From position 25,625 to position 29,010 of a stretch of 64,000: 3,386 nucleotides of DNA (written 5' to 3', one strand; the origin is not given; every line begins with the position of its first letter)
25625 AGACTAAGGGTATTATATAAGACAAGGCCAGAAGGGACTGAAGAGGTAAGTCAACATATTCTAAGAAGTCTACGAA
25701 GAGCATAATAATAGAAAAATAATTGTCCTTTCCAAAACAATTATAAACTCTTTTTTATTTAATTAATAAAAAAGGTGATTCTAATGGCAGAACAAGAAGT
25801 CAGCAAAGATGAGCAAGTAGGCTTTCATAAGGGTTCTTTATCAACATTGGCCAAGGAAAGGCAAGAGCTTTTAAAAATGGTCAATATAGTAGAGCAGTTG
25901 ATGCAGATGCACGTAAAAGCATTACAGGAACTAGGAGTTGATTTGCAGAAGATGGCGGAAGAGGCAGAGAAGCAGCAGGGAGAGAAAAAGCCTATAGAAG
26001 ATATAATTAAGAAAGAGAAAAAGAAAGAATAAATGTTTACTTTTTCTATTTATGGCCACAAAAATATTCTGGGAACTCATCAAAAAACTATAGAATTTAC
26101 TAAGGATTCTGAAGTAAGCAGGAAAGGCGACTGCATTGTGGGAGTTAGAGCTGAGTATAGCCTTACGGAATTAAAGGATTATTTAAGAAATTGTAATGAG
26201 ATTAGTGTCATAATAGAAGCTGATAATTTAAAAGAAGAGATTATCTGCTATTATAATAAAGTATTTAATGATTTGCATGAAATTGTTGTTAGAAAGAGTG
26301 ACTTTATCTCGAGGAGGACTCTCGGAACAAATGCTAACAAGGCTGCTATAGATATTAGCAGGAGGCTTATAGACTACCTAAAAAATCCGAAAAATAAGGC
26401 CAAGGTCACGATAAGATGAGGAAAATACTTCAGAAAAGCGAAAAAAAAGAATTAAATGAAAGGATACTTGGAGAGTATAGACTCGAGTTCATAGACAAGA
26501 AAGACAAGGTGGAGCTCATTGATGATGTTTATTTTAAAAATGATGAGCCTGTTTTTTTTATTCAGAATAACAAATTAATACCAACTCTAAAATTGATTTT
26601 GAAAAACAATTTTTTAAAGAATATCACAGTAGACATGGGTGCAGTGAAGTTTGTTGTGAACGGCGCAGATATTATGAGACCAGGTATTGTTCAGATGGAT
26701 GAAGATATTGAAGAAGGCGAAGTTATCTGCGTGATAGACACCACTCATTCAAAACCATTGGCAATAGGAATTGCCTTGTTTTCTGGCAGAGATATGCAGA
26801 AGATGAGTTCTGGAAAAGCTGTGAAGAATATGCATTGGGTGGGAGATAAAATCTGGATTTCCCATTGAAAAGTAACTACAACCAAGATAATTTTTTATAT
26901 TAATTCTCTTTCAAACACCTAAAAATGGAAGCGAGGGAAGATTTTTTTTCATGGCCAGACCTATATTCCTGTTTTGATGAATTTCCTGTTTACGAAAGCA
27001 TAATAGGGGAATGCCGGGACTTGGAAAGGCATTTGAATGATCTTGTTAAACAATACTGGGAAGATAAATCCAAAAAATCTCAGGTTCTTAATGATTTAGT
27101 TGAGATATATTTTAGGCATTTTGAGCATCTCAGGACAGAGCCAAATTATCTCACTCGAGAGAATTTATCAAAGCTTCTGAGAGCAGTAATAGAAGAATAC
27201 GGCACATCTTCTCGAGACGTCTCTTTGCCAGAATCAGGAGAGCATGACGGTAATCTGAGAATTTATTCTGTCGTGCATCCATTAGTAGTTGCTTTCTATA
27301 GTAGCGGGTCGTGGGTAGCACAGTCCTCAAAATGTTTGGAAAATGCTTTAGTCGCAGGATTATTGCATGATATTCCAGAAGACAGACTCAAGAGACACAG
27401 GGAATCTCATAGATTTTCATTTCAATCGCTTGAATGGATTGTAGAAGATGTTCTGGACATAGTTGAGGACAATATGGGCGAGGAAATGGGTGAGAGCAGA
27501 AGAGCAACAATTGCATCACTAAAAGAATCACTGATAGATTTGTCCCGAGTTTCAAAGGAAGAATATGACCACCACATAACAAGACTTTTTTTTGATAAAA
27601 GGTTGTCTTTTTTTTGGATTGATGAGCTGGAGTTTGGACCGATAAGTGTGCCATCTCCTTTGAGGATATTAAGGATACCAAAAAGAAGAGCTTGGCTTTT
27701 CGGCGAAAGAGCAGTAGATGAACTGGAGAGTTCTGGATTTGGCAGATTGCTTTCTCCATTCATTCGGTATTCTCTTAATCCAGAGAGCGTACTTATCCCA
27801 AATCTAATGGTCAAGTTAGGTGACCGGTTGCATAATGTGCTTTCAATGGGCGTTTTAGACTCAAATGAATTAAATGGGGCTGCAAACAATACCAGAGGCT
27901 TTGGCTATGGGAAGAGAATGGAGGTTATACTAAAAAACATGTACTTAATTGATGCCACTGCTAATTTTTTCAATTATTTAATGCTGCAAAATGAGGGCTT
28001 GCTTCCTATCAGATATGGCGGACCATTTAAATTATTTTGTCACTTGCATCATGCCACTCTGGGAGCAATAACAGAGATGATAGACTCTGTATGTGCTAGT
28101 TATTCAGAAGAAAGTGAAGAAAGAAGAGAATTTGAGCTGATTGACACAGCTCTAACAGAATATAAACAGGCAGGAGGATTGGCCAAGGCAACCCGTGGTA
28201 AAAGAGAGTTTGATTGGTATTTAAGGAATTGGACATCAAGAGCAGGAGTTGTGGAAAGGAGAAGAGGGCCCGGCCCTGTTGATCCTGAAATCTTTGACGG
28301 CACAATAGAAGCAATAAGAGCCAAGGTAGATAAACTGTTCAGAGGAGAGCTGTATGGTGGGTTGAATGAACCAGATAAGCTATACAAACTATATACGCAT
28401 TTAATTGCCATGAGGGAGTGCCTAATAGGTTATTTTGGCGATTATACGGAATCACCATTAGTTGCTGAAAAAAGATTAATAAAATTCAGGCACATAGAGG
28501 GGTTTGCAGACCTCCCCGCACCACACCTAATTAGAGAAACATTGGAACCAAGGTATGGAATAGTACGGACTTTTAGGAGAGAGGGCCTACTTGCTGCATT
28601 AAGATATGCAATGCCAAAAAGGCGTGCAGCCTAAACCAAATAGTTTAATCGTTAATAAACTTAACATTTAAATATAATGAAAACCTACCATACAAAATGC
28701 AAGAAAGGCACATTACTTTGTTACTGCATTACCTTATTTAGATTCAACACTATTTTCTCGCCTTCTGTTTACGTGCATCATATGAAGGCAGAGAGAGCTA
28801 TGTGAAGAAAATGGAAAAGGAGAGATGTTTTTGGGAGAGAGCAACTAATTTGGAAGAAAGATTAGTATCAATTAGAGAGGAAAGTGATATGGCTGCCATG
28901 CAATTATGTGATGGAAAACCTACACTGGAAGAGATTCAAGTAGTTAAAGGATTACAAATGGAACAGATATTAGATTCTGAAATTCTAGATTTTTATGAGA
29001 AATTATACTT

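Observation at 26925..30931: GC-rich two-gene island: a giant RelA/SpoT-hydrolase-like HD protein followed by a giant RelA/SpoT-synthetase-like protein (candidate novel alarmone or toxSAS/SAH-like module in an archaeon)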

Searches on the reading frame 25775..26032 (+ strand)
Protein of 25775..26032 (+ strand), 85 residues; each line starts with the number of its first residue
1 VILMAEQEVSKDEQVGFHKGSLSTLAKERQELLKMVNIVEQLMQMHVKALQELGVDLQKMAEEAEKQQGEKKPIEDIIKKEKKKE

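Call 17: search_protein_families(library=pfam, proteins=[window:25775-26032:+], max_evalue=0.1)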
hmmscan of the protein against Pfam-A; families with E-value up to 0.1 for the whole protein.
window:25775-26032:+ (85 aa): 4 families
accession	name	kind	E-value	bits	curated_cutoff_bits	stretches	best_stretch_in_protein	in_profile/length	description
PF01365.27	RYDR_ITPR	-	0.0085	16.1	22.3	1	7-69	14-75/201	RIH domain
PF08673.15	RsbU_N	-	0.017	15.7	25.5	0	39-63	36-60/75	Phosphoserine phosphatase RsbU, N-terminal domain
PF20045.4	DUF6447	-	0.019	15.2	27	1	21-67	21-67/75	Family of unknown function (DUF6447)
PF22644.2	BsNagA_N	-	0.089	13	27.4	0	4-29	10-35/50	BsNagA composite domain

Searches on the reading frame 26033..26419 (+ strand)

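Call 3: search_protein_families(library=pfam, proteins=[window:26033-26419:+], max_evalue=1)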
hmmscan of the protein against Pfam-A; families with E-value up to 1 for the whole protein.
window:26033-26419:+ (128 aa): 2 families
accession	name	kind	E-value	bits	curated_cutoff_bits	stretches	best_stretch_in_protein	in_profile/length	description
PF04027.18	DUF371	-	2.8e-32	111.9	25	1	5-127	2-130/133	Domain of unknown function (DUF371)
PF21478.3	GcvP2_C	-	0.047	14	27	1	59-115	5-60/122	Glycine dehydrogenase, C-terminal domain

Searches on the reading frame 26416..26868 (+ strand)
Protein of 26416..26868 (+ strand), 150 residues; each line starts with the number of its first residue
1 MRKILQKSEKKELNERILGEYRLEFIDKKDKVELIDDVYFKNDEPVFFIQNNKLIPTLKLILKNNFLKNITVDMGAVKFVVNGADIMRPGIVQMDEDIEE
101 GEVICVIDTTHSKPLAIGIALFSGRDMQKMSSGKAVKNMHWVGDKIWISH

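Call 3: search_protein_families(library=pfam, proteins=[window:26416-26868:+], max_evalue=1)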
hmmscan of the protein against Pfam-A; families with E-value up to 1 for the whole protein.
window:26416-26868:+ (150 aa): 4 families
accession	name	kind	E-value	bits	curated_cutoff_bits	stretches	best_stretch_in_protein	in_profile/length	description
PF01472.26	PUA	-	1.2e-21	76.8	24.8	1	69-140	2-72/74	PUA domain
PF09183.16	DUF1947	-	2.6e-07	31.2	22.5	1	2-63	2-64/65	Domain of unknown function (DUF1947)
PF17832.7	Pre-PUA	-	0.0025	18.8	23.5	1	5-63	13-84/86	Pre-PUA-like domain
PF03657.19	UPF0113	-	0.0034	18.1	23.8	1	76-139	8-64/73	UPF0113 PUA domain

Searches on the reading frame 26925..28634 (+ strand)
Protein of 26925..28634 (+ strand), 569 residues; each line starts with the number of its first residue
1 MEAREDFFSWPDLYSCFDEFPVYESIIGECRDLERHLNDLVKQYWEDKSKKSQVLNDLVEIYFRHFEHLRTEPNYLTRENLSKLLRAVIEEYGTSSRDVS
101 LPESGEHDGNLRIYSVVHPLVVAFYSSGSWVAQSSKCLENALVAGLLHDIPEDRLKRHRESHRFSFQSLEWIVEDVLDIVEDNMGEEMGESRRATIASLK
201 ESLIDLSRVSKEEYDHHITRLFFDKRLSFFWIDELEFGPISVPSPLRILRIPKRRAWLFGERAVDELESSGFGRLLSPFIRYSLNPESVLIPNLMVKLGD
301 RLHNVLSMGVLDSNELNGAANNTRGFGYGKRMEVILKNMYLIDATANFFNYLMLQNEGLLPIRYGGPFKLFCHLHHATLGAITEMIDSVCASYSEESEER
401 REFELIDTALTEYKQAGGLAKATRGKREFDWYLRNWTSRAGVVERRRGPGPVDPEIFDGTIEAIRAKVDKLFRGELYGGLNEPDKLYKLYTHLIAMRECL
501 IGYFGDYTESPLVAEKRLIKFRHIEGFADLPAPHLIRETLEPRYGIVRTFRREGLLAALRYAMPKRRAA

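Call 3: search_protein_families(library=pfam, proteins=[window:26925-28634:+], max_evalue=1)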
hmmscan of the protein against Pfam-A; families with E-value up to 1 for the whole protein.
window:26925-28634:+ (569 aa): 2 families
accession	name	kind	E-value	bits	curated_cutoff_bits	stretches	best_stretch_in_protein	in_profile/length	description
PF01966.28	HD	-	0.0024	18.6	22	1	138-194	24-104/116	HD domain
PF13328.12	HD_4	-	0.17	12.1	27.2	0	133-198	32-98/156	HD domain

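Call 4: search_protein_families(library=ncbifam, proteins=[window:26925-28634:+], max_evalue=1)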
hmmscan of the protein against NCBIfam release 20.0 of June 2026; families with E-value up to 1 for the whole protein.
window:26925-28634:+ (569 aa): 2 families
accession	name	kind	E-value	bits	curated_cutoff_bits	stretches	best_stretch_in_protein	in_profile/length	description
TIGR00691.1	spoT_relA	subfamily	0.0003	19.2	499.2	2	294-321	108-135/687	RelA/SpoT family protein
TIGR04540.1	CLB_0814_fam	hypoth_equivalog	0.27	11.4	50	0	31-69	8-46/73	TIGR04540 family protein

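Call 5: search_solved_structures(query=window:26925-28634:+, max_evalue=10)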
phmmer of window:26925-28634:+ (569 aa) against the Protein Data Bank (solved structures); distinct sequences matched with E-value up to 10: 4.
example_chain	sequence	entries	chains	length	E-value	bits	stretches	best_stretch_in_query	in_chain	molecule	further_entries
1ci6_A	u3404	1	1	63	0.77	11.5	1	23-60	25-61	TRANSCRIPTION FACTOR ATF-4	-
4kdr_A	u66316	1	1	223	1.4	10.6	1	221-266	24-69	3-demethylubiquinone-9 3-methyltransferase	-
5dpm_A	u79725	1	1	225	1.4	10.6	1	221-266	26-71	Ubiquinone biosynthesis O-methyltransferase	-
4kdc_A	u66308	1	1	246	1.7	10.3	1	221-266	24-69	3-demethylubiquinone-9 3-methyltransferase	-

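Call 7: find_homologous_proteins(query=window:26925-28634:+)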
Query window:26925-28634:+ (569 aa): 1 proteins with E <= 0.001 among 8000 candidates.
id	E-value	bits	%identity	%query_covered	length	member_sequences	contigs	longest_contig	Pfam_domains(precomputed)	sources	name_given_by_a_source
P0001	0.0e+0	1307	100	100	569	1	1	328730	-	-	-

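Call 9: search_protein_families(library=padloc, proteins=[window:26925-28634:+], max_evalue=1)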
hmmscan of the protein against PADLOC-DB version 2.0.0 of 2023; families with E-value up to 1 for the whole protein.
window:26925-28634:+ (569 aa): 0 families

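Call 10: search_protein_families(library=phrogs, proteins=[window:26925-28634:+], max_evalue=1)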
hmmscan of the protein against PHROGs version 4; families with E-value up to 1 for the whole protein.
window:26925-28634:+ (569 aa): 1 family
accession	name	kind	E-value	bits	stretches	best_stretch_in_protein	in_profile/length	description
phrog_1461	-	unknown function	0.048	14.9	0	34-75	13-54/65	-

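Call 11: find_encoding_contigs(protein=P0001, flank=10000, max_places=4)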
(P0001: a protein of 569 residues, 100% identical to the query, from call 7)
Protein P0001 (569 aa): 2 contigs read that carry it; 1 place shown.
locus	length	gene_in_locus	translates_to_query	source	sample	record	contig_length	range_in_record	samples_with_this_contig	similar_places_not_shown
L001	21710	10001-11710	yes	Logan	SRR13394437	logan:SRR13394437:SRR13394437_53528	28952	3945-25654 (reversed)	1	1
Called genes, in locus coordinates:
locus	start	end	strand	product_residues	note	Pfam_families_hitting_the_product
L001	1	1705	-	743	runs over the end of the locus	PF01751:Toprim, PF01131:Topoisom_bac, PF01396:Zn_ribbon_Top1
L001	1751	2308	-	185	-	-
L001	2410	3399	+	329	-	PF09376:NurA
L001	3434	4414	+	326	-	PF00294:PfkB, PF08543:Phos_pyr_kin (weak)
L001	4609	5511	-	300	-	PF00733:Asn_synthase, PF24167:DUF7411 (weak), PF00733:Asn_synthase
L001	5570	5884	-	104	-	-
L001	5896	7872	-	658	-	PF01935:DUF87, PF05872:HerA_C (faint)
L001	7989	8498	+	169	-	-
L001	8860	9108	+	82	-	-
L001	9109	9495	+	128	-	PF04027:DUF371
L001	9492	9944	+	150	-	PF09183:DUF1947 (weak), PF01472:PUA, PF26292:PUA_elF2D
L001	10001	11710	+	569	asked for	-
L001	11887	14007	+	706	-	-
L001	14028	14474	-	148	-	PF13636:Methyltranf_PUA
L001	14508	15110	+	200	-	-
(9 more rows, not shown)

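Call 29: predict_structure(protein=window:26925-28634:+)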
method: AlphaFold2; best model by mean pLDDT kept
length: 569 residues; sequences in the alignment: 1
mean_pLDDT: 40.6   pTM: 0.27
mean pLDDT of the five models: 40.6, 35.8, 33.1, 32.2, 28.8
residues with pLDDT >= 90: 0; 70-90: 8; 50-70: 77; < 50: 484
segments of 3 or more residues with pLDDT < 50: 1-9, 11-27, 50-184, 186-192, 194-196, 202-314, 340-374, 415-478, 480-569
pLDDT, mean of each block of 10 residues (from residue 1): 39 40 47 54 50 40 42 39 40 33 34 34 32 31 33 39 36 45 47 48 42 37 31 27 24 30 36 39 38 33 34 51 54 53 45 37 39 50 62 71 63 44 39 38 31 39 44 46 46 41 37 38 36 38 33 33 28
secondary structure, 60 per line:
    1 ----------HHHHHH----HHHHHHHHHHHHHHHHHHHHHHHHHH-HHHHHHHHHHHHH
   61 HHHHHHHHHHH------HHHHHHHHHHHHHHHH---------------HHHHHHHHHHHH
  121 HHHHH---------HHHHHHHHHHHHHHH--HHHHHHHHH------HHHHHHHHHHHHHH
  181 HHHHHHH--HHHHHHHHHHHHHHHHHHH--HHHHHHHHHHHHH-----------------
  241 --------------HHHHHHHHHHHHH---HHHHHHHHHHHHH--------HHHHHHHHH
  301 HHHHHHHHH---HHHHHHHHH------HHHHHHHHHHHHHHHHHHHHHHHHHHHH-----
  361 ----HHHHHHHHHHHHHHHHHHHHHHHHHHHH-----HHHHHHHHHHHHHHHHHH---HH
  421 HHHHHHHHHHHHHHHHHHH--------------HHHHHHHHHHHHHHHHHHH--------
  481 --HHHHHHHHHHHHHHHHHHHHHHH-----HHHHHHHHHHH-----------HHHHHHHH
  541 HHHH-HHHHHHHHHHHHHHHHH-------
elements in order: H11-16 H21-46 H48-71 H78-93 H109-125 H135-149 H152-160 H167-187 H190-208 H211-223 H255-267 H271-283 H292-309 H313-321 H328-355 H365-392 H398-415 H419-439 H454-472 H483-505 H511-521 H533-544 H546-562

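Call 41: search_solved_structures(query=A2, max_evalue=10, show_alignments=2)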
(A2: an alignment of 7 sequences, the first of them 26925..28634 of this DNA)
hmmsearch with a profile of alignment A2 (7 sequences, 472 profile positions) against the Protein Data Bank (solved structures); distinct sequences matched with E-value up to 10: 2.
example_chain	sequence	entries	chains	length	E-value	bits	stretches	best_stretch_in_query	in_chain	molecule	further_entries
7qps_A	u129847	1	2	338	0.00069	22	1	120-197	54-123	ACT domain protein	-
7qpr_A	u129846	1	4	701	0.0042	19.4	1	120-197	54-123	ACT domain protein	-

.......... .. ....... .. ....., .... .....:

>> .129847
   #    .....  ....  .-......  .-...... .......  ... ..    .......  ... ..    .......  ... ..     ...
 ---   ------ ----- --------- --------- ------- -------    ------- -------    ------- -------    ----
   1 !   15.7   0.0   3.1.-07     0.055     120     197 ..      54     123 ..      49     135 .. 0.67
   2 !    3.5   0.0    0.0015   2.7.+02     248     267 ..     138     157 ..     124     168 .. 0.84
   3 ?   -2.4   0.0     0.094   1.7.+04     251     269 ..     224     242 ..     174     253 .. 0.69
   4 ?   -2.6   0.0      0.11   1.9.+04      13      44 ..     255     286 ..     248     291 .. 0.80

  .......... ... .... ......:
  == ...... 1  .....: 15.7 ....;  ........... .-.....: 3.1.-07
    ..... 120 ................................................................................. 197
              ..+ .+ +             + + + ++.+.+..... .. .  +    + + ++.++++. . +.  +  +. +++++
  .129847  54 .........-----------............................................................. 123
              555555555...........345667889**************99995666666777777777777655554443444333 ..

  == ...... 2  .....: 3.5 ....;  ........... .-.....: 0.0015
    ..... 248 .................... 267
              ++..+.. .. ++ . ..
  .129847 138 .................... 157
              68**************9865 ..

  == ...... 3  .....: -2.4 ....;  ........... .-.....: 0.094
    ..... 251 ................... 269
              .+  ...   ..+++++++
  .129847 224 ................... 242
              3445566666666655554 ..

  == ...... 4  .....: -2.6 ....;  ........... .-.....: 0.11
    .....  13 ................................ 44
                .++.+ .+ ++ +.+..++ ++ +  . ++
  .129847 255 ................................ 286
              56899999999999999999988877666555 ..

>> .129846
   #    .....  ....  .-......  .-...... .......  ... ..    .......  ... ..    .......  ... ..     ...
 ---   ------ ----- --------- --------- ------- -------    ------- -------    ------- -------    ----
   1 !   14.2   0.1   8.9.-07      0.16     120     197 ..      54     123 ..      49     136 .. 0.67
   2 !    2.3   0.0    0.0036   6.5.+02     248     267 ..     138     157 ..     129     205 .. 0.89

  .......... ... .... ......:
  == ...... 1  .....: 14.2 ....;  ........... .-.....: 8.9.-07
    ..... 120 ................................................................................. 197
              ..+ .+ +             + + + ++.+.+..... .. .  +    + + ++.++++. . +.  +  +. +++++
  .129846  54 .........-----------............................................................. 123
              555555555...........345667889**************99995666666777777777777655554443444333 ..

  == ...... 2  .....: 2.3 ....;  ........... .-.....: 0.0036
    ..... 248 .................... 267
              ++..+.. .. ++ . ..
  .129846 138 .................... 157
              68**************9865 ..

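Call 85: find_related_loci(query=A5, collection=metagenome_contigs, flank=4500)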
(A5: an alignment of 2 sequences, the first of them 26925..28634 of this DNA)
Query A5 (569 aa) in metagenome_contigs; peptide patterns used: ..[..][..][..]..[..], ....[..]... (x = any residue, [..] = any of these).
600 stretches matched a pattern, but none encodes a relative of the query by tblastn (E <= 1e-3).

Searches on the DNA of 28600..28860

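Call 94: search_rna_families(source=window, start=28600, end=28860, threshold=evalue, max_evalue=1)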
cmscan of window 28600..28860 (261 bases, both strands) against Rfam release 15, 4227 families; matches with E-value up to 1: 0.
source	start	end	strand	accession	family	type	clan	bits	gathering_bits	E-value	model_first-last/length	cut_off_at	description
